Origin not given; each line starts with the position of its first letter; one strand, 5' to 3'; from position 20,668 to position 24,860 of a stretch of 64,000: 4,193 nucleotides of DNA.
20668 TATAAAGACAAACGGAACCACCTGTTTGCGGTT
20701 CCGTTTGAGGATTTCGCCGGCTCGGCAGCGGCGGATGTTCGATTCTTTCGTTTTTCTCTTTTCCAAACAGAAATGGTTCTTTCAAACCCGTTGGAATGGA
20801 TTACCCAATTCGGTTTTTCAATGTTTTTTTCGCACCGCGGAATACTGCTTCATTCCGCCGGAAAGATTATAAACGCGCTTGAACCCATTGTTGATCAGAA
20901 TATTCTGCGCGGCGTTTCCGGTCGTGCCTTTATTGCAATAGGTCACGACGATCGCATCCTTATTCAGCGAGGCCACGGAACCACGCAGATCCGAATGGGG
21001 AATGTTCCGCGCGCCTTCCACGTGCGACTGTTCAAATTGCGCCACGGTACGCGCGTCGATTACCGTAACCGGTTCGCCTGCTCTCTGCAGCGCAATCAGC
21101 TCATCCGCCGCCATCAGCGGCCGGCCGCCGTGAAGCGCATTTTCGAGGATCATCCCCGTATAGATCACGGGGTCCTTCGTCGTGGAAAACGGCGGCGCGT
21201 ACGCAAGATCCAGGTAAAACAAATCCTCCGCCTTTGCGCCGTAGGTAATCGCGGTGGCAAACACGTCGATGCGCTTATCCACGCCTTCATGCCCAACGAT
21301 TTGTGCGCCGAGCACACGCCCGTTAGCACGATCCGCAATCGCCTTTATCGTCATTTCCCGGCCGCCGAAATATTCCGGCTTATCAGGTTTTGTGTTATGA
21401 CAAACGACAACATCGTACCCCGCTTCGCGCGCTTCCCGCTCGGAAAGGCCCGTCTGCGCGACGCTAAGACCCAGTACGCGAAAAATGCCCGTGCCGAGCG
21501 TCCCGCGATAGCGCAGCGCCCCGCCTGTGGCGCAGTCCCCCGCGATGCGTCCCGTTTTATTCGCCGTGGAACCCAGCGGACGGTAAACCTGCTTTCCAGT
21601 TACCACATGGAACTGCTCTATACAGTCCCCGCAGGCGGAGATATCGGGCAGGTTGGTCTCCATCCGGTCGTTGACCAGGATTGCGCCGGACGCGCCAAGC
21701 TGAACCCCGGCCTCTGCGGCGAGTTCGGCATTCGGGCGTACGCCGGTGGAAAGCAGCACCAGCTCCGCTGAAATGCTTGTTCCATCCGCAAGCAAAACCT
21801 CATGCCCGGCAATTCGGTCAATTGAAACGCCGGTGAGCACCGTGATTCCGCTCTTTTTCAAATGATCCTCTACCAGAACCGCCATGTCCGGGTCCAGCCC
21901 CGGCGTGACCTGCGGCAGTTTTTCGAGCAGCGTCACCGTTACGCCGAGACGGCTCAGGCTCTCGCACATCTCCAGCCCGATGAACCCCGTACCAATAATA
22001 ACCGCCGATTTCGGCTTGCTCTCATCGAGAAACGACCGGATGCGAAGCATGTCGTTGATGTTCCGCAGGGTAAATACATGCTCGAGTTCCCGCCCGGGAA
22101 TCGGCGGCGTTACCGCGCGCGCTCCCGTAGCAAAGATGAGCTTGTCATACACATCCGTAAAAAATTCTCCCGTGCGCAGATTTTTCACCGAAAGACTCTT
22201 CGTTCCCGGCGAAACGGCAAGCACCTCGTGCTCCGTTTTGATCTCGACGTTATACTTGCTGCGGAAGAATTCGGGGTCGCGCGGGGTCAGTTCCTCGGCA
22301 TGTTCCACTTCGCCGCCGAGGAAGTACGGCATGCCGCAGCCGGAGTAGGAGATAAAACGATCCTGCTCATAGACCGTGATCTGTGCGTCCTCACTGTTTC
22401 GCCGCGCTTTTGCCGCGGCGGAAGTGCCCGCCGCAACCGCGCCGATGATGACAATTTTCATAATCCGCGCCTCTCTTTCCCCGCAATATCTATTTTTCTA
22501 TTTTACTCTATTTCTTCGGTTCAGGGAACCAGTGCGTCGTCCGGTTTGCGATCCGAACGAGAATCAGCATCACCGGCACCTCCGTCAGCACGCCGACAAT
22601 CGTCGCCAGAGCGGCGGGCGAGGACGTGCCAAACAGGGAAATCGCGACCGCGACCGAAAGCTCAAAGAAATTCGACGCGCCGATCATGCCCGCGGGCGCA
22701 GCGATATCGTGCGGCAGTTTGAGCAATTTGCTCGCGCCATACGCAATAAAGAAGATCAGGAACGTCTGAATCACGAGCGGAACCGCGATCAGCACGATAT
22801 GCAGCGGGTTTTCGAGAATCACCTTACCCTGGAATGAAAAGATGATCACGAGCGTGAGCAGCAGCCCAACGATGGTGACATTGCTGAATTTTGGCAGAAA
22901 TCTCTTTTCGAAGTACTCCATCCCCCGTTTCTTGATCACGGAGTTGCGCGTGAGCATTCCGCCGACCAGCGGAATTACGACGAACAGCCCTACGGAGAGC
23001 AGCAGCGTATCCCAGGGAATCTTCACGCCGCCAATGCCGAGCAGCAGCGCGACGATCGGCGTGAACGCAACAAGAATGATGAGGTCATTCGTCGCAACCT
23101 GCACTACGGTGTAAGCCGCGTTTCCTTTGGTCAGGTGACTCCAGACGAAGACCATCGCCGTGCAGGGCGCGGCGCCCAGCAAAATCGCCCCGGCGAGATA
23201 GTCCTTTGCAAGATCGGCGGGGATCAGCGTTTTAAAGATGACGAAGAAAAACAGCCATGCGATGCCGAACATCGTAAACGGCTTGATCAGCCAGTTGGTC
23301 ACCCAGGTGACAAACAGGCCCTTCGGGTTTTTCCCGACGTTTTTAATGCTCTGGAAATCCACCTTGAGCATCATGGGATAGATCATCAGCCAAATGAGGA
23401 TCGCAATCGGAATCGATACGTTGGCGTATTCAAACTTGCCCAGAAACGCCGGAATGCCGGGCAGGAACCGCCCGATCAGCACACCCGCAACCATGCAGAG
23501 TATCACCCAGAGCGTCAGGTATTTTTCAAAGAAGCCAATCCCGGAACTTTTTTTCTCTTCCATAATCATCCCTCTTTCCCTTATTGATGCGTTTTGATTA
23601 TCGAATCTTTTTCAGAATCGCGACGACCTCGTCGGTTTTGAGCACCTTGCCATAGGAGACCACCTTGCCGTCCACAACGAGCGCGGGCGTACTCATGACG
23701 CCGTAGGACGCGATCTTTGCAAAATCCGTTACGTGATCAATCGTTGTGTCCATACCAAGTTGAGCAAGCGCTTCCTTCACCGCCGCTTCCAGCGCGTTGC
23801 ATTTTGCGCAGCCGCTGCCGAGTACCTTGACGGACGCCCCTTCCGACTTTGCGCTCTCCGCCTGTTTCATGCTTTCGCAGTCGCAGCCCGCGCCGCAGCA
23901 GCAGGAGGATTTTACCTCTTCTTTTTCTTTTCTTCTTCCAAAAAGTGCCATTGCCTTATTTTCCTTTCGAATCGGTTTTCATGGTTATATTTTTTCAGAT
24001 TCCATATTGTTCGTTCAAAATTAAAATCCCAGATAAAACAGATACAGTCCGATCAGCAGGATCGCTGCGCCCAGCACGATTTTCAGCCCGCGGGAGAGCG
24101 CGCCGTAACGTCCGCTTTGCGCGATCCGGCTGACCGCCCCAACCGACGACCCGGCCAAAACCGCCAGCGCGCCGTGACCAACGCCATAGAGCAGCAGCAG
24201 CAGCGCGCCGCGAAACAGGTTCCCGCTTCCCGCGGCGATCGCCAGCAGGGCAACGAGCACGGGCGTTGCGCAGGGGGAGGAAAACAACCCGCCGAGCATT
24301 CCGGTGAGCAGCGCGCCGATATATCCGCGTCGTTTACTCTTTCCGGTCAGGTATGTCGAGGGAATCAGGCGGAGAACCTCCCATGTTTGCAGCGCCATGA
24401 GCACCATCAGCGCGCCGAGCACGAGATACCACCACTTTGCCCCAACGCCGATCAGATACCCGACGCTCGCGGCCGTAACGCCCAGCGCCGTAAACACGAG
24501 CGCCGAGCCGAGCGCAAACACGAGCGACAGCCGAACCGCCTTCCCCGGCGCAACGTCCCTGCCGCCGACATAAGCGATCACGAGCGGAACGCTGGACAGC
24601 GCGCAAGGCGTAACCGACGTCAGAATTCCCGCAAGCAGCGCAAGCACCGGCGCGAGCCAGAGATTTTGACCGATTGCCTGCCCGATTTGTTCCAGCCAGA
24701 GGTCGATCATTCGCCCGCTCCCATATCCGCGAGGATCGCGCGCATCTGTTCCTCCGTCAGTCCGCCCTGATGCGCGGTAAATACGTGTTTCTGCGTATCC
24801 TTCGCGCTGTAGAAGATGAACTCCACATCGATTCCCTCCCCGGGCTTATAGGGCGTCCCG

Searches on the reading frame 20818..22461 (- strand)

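Call 48: search_protein_families(library=pfam, proteins=[window:20818-22461:-], max_evalue=0.00001)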
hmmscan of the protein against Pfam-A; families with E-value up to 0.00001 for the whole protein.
window:20818-22461:- (547 aa): 7 families
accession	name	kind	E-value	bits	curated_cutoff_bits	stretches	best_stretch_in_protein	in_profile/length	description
PF07992.20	Pyr_redox_2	-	2.2e-65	221.4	26.1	1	1-283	1-280/291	Pyridine nucleotide-disulphide oxidoreductase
PF00070.33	Pyr_redox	-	1.4e-18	67.6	22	1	153-221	2-70/82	Pyridine nucleotide-disulphide oxidoreductase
PF00581.25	Rhodanese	-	2.7e-18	66.7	22.2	1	452-542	2-101/102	Rhodanese-like domain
PF02852.28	Pyr_redox_dim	-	1.1e-17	64.6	25.3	1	332-426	9-103/110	Pyridine nucleotide-disulphide oxidoreductase, dimerisation domain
PF13738.12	Pyr_redox_3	-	5.1e-09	36.2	30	1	68-278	92-305/305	Pyridine nucleotide-disulphide oxidoreductase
PF13450.12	NAD_binding_8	-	4.9e-08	33.6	21.9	0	155-185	1-31/68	NAD(P)-binding Rossmann-like domain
PF01266.30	DAO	-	2.2e-06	27.9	27.9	0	153-182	2-31/353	FAD dependent oxidoreductase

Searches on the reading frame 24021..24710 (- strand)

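Call 91: search_protein_families(library=pfam, proteins=[window:24021-24710:-], max_evalue=0.00001)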
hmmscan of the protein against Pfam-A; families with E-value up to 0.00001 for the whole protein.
window:24021-24710:- (229 aa): 1 family
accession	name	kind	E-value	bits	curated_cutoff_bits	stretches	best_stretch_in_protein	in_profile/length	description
PF02683.22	DsbD_TM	-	4.9e-21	75.5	27.1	1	18-224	2-214/219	Cytochrome C biogenesis protein transmembrane domain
